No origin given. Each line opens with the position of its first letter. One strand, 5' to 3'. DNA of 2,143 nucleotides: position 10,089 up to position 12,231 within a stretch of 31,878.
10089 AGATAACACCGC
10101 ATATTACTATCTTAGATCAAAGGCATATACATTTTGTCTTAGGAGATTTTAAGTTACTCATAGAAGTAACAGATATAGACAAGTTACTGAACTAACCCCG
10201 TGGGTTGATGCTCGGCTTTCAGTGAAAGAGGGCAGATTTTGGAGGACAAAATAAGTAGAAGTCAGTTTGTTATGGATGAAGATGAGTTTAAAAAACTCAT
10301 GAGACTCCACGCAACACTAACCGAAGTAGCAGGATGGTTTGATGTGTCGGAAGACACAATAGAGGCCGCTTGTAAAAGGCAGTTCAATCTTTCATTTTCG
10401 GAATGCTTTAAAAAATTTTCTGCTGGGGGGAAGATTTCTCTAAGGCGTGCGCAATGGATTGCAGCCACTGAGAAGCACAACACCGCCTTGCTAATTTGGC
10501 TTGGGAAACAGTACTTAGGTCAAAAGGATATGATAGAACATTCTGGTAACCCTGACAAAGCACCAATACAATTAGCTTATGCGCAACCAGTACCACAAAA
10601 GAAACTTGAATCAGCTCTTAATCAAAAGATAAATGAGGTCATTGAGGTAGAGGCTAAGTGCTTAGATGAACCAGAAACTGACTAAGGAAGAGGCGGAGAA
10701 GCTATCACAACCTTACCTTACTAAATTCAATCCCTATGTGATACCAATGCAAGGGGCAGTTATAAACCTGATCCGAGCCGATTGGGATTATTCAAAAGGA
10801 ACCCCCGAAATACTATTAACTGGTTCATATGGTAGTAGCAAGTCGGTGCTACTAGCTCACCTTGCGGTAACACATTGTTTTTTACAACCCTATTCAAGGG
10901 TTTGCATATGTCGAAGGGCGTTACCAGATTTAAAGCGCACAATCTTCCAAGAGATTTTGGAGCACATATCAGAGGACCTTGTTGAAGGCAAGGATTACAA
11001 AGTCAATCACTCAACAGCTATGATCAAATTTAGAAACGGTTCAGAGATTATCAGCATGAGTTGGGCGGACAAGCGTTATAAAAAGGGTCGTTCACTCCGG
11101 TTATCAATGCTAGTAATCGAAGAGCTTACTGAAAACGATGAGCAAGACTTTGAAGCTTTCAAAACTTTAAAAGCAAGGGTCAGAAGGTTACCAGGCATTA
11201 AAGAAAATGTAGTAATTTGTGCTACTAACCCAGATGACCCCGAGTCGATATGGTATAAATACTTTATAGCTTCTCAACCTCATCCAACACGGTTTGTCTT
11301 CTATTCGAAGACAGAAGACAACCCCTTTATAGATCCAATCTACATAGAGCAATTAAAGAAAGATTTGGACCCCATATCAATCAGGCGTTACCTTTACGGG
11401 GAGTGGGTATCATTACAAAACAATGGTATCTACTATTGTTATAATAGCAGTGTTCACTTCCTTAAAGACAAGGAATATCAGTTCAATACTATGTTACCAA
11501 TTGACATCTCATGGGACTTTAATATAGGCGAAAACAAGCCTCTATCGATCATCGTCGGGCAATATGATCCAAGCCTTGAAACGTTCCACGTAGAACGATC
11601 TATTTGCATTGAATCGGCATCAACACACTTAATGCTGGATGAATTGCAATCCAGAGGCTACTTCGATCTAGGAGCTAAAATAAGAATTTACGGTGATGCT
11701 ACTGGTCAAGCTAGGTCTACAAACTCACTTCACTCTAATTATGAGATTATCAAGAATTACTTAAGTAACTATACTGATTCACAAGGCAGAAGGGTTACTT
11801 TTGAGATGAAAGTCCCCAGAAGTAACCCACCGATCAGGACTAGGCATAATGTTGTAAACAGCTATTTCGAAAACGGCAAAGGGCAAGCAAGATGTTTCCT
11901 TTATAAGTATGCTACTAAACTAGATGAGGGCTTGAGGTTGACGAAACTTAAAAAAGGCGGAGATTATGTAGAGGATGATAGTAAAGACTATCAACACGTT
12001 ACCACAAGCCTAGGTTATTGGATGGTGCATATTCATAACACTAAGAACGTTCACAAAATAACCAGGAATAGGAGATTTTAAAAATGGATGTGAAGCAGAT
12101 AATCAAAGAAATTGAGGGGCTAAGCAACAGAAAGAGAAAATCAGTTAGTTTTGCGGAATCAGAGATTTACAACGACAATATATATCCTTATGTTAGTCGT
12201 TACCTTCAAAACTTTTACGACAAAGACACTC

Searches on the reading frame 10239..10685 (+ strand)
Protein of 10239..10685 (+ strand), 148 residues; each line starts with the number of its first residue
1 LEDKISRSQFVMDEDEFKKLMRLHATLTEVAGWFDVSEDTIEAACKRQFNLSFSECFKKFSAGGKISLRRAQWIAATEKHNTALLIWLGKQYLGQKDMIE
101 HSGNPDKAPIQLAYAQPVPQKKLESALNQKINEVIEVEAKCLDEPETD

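Call 41: search_protein_families(library=pfam, proteins=[window:10239-10685:+], max_evalue=0.1)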
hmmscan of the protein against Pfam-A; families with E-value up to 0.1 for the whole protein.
window:10239-10685:+ (148 aa): 1 family
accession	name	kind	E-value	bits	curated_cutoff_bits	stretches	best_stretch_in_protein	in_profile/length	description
PF13542.12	HTH_Tnp_ISL3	-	0.016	15.1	27.4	1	24-47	26-49/51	Helix-turn-helix domain of transposase family ISL3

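Call 73: search_protein_families(library=phrogs, proteins=[window:10239-10685:+], max_evalue=0.001)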
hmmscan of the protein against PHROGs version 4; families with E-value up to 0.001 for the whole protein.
window:10239-10685:+ (148 aa): 0 families

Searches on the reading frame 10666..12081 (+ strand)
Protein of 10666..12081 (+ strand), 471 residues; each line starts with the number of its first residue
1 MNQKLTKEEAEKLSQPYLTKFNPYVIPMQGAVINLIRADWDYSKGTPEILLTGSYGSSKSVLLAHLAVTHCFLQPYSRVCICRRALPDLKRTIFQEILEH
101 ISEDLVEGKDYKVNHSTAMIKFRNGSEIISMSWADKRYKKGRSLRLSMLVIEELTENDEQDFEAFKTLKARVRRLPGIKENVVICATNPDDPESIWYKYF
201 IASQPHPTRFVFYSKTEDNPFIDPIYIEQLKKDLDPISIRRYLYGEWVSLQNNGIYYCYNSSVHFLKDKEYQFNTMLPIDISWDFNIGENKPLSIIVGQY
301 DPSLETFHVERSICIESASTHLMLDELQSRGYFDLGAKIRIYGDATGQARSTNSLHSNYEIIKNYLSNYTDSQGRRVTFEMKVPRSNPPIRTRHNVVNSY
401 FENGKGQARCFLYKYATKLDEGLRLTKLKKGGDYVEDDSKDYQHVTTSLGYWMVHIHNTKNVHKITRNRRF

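Call 10: search_dna_similar(query=window:10666-12081:+, collection=phages, mode=protein, max_rows=15)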
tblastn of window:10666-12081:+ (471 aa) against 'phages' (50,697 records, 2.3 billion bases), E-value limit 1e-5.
Records with a match: 479; places in all: 479; records where one place covers at least 80% of the query: 63.
Best place of each record, by identity: <60% 479.
By first word of the organism name: Salmonella 187; Vibrio 60; Escherichia 56; Arthrobacter 42; Pseudomonas 32; Klebsiella 12; Rhizobium 10; Stenotrophomonas 9; Acinetobacter 7; Serratia 6; and 28 more.
By host as written in the record: Salmonella enterica 38; Arthrobacter sp. ATCC 21022 37; Salmonella enterica subsp. enterica serovar Enteritidis PT1 28; - 25; Escherichia coli 25; Vibrio breoganii 20; Salmonella enterica subsp. enterica serovar Enteritidis 19; Salmonella enterica subsp. enterica serovar Typhimurium 14; and 152 more.
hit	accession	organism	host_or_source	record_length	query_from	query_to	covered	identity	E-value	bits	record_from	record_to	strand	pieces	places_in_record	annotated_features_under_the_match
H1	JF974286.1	Prochlorococcus phage MED4-184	Prochlorococcus MED4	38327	42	453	87%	24.4%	9e-15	83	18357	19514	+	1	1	hypothetical protein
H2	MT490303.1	Prochlorococcus phage P-HS2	Prochlorococcus marinus subsp. pastoris ...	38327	42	453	87%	24.4%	9e-15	83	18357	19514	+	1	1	hypothetical protein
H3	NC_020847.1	Prochlorococcus phage MED4-184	Prochlorococcus MED4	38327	42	453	87%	24.4%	9e-15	83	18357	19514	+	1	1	terminase large subunit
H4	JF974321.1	Cyanophage MED4-117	Prochlorococcus MED4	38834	42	453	87%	24.4%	9e-15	83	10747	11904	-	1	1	terminase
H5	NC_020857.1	Cyanophage MED4-117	Prochlorococcus MED4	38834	42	453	87%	24.4%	9e-15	83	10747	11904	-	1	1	terminase large subunit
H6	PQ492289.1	Klebsiella phage vB_KpnS_p4727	Klebsiella pneumoniae 4727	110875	51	451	85%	24.7%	2e-16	88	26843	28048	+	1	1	record has no annotation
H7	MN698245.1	Pelagibacter phage HTVC111P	Candidatus Pelagibacter sp. HTCC7211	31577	43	451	87%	24.1%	2e-15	86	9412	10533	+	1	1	terminase large subunit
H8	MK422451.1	Klebsiella phage ST13-OXA48phi12.3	Klebsiella pneumoniae ST13-OXA48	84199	51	451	85%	24.5%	3e-16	88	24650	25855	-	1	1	terminase | DNA-binding protein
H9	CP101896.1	Klebsiella phage GArcari-2022b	Klebsiella pneumoniae strain 4011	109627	51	451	85%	24.5%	3e-16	88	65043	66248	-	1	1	record has no annotation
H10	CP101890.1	Klebsiella phage GArcari-2022a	Klebsiella pneumoniae strain 9362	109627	51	451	85%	24.5%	3e-16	88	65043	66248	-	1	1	record has no annotation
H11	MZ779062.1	Klebsiella phage pJN2-26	horse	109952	51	451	85%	24.5%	3e-16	88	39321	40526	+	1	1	putative terminase large subunit | putative DNA binding protein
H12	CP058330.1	Klebsiella phage vB_Kpn_1825-KPC53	Klebsiella pneumoniae subsp. pneumoniae ...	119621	51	451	85%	24.5%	3e-16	88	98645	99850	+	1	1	record has no annotation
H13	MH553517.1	Serratia phage Scapp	Serratia marcescens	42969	19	409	83%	25.1%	3e-12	76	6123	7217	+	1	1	putative terminase large subunit protein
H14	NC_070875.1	Serratia phage Scapp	Serratia marcescens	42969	19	409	83%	25.1%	3e-12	76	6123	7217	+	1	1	terminase large subunit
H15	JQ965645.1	Salmonella phage SSU5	Salmonella enterica subsp. enterica ...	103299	51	451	85%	24.3%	4e-16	87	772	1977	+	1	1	putative terminase large subunit | putative DNA-binding protein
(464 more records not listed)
